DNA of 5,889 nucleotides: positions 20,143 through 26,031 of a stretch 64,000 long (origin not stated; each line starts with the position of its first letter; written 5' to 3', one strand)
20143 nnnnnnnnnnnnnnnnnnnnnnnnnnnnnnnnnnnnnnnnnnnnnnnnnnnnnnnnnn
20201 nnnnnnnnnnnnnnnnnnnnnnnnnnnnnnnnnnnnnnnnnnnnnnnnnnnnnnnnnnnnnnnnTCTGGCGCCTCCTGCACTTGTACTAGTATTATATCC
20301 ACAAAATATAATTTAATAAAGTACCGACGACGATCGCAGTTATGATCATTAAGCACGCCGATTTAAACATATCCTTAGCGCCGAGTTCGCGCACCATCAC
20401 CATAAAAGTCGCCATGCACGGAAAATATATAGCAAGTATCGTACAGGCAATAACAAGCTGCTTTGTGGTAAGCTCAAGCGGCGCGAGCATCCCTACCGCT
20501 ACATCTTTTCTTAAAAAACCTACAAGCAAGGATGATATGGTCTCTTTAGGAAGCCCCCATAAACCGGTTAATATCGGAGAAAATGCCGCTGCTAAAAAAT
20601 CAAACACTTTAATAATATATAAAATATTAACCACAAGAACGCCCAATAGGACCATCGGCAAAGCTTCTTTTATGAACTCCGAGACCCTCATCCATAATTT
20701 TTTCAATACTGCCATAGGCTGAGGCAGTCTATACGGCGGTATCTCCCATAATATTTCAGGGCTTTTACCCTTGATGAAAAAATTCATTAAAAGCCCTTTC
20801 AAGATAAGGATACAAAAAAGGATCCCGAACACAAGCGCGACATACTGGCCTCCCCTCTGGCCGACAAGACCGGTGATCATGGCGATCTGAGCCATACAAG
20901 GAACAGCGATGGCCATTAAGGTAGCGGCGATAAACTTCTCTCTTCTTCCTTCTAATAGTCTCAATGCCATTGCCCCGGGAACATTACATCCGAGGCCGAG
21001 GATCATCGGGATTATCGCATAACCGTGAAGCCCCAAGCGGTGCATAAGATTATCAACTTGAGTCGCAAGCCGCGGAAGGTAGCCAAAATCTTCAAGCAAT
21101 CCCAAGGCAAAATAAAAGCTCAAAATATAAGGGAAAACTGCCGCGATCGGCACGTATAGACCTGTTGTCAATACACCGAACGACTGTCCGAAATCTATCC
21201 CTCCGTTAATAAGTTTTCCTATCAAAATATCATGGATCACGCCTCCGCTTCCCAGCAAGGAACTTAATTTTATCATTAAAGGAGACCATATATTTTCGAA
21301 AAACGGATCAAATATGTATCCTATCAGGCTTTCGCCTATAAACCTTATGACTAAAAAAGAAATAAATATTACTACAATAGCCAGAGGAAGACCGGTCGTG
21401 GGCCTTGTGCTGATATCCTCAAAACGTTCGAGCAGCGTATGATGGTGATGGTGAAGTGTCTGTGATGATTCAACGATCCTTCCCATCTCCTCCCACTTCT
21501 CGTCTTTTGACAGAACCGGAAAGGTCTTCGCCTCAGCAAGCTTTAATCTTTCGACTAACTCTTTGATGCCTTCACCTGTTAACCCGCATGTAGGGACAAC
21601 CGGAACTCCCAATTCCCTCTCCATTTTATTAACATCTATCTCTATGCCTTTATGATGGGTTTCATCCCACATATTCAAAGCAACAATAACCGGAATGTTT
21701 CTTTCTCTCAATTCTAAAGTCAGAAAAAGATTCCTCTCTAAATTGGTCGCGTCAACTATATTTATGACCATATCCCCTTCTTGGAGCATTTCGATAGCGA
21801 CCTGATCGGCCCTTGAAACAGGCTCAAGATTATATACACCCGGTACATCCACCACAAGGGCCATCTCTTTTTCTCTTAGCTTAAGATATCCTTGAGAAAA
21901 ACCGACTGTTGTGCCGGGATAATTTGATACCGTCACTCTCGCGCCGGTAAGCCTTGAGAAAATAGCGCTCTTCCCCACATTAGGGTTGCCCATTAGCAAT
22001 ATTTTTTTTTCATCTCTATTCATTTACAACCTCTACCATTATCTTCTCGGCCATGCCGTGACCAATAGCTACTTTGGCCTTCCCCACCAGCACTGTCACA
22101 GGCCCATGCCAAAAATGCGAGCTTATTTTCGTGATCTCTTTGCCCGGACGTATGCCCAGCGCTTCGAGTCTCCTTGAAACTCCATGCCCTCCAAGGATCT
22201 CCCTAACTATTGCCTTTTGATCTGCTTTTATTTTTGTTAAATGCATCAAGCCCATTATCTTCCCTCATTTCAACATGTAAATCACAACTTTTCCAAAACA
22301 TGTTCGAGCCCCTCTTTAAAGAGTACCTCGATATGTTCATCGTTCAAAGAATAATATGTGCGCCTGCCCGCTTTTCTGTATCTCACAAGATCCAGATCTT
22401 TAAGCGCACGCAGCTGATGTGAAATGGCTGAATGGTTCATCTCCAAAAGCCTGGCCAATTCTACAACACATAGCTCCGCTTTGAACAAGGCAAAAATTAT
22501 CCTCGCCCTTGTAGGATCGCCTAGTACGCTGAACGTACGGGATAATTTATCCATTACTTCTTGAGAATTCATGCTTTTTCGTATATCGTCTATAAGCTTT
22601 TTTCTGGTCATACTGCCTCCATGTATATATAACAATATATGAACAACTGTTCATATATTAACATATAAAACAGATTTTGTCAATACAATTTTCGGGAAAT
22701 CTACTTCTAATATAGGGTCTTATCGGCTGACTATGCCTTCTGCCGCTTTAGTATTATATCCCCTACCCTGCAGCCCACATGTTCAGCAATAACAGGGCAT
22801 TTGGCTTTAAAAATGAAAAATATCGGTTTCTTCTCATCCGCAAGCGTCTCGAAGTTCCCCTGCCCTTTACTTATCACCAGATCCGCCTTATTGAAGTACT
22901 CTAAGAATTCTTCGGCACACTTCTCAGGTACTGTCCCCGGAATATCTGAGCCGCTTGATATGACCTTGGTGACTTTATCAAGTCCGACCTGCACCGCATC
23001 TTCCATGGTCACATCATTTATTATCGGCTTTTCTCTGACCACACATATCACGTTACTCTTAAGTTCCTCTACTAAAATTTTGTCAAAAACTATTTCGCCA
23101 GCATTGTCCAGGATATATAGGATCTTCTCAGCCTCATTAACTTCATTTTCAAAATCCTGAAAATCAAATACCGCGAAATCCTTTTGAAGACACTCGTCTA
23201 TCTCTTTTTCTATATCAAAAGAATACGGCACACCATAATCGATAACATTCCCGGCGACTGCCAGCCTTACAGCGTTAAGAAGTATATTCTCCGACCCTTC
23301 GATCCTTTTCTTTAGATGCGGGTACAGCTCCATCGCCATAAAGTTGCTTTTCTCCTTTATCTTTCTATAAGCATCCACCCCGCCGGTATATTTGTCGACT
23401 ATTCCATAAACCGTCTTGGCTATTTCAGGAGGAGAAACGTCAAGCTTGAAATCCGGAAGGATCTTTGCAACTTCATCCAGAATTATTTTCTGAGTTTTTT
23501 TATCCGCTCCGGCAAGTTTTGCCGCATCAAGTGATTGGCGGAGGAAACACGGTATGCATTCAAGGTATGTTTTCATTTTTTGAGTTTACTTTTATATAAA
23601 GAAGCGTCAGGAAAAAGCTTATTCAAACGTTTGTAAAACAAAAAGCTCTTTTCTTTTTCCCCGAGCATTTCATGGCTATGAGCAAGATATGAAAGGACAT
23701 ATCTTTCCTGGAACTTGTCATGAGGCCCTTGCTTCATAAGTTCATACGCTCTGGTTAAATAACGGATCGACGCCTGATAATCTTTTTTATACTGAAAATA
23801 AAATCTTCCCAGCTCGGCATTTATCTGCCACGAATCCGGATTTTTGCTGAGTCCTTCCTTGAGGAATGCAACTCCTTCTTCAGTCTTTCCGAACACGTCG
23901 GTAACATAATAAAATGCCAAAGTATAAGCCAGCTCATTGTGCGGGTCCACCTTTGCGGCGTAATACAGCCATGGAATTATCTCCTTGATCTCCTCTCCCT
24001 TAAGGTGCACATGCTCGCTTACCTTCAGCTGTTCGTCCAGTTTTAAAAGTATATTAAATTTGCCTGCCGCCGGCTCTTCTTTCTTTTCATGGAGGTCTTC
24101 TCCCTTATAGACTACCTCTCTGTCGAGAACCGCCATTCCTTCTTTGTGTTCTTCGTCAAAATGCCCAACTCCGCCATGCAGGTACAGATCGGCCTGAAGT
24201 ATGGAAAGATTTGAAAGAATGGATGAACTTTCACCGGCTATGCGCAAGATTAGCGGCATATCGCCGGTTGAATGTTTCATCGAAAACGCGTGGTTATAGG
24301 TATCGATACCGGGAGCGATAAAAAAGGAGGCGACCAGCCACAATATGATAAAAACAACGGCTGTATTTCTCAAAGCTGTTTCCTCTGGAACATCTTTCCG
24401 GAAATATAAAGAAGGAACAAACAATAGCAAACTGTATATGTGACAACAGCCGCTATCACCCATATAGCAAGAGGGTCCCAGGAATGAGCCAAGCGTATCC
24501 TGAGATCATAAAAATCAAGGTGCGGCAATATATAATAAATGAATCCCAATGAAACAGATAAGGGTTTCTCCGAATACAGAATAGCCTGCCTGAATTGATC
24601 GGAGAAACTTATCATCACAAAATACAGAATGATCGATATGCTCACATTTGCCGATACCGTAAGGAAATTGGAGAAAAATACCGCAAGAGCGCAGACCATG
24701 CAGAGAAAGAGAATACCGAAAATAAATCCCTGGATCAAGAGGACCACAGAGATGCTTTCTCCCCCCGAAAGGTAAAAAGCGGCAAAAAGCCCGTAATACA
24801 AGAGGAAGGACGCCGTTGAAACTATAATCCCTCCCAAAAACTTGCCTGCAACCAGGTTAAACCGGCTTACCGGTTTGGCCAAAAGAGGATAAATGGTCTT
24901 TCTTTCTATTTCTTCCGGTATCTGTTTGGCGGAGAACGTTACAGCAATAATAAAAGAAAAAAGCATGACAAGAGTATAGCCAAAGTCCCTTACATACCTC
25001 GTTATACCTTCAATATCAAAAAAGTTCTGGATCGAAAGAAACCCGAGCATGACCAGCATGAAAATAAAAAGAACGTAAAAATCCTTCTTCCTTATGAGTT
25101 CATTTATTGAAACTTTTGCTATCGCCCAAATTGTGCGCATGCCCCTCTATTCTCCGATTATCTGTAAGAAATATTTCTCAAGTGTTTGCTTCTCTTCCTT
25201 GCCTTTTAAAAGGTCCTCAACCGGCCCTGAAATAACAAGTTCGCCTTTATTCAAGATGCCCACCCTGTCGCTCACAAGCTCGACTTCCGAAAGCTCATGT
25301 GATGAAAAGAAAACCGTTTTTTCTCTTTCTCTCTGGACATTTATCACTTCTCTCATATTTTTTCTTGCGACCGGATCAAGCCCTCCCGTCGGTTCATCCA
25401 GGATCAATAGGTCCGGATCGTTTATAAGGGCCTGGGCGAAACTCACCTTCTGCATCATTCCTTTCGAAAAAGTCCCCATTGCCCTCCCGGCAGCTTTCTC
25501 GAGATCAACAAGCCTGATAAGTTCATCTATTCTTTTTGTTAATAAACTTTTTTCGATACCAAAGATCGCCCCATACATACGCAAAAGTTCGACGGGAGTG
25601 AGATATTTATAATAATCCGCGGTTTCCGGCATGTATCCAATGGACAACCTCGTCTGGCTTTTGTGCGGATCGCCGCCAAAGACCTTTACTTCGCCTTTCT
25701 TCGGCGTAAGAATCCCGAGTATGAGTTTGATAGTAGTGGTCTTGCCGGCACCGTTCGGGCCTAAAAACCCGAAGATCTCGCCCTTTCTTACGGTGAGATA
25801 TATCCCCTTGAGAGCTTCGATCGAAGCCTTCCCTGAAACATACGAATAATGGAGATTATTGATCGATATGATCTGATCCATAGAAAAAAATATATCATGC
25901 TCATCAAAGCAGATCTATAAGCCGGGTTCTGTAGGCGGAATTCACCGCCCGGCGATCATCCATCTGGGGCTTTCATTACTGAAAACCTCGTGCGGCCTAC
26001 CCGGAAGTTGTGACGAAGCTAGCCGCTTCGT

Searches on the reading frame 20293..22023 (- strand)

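Call 44: search_protein_families(library=pfam, proteins=[window:20293-22023:-], max_evalue=0.00001)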
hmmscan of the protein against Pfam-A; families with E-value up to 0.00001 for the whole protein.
window:20293-22023:- (576 aa): 4 families
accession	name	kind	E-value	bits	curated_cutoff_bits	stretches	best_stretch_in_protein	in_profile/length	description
PF02421.24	FeoB_N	-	9.1e-53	178.4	27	1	7-159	2-155/156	Ferrous iron transport protein B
PF07670.19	Gate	-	1.6e-32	112.4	29.6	2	296-389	4-103/104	Nucleoside recognition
PF01926.29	MMR_HSR1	-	3.6e-18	66.2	21.9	1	7-117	1-112/113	50S ribosome-binding GTPase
PF07664.17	FeoB_C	-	8.7e-09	35.4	26.6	1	397-446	3-54/54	Ferrous iron transport protein B C terminus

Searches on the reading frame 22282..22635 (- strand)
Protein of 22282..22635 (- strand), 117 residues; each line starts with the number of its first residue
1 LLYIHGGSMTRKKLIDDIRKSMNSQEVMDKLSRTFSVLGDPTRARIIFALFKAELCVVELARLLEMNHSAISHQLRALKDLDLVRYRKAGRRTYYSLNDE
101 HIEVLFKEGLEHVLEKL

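Call 44: search_protein_families(library=pfam, proteins=[window:22282-22635:-], max_evalue=0.00001)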
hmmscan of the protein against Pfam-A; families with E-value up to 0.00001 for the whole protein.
window:22282-22635:- (117 aa): 2 families
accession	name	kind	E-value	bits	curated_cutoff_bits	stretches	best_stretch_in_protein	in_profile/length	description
PF01022.26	HTH_5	-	3e-16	59.4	22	1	40-86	1-47/47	Bacterial regulatory protein, arsR family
PF12840.13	HTH_20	-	1.5e-08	34.9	27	1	38-86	1-50/51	Helix-turn-helix domain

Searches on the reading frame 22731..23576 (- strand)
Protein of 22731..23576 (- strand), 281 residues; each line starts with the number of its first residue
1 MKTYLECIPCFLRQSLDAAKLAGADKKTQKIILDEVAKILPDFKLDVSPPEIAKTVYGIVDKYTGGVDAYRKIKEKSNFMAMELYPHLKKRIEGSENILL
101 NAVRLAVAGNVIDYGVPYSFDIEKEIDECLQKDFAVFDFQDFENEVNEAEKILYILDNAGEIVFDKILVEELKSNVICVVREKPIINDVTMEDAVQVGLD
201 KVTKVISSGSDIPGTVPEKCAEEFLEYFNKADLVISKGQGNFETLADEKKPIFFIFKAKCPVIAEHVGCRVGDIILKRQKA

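Call 44: search_protein_families(library=pfam, proteins=[window:22731-23576:-], max_evalue=0.00001)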
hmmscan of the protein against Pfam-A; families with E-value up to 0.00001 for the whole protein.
window:22731-23576:- (281 aa): 1 family
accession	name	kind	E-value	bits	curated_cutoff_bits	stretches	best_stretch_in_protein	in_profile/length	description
PF01937.24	ARMT1-like_dom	-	3.1e-78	263.6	25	1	4-274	2-310/311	Damage-control phosphatase ARMT1-like domain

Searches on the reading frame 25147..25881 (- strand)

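Call 44: search_protein_families(library=pfam, proteins=[window:25147-25881:-], max_evalue=0.00001)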
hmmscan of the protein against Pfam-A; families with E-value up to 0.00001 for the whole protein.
window:25147-25881:- (244 aa): 2 families
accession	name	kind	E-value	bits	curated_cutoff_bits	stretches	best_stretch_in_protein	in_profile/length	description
PF00005.33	ABC_tran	-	2.5e-28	99.8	25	1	24-165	1-136/137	ABC transporter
PF13304.12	AAA_21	-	3.1e-10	41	27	0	121-199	221-302/304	AAA domain, putative AbiEii toxin, Type IV TA system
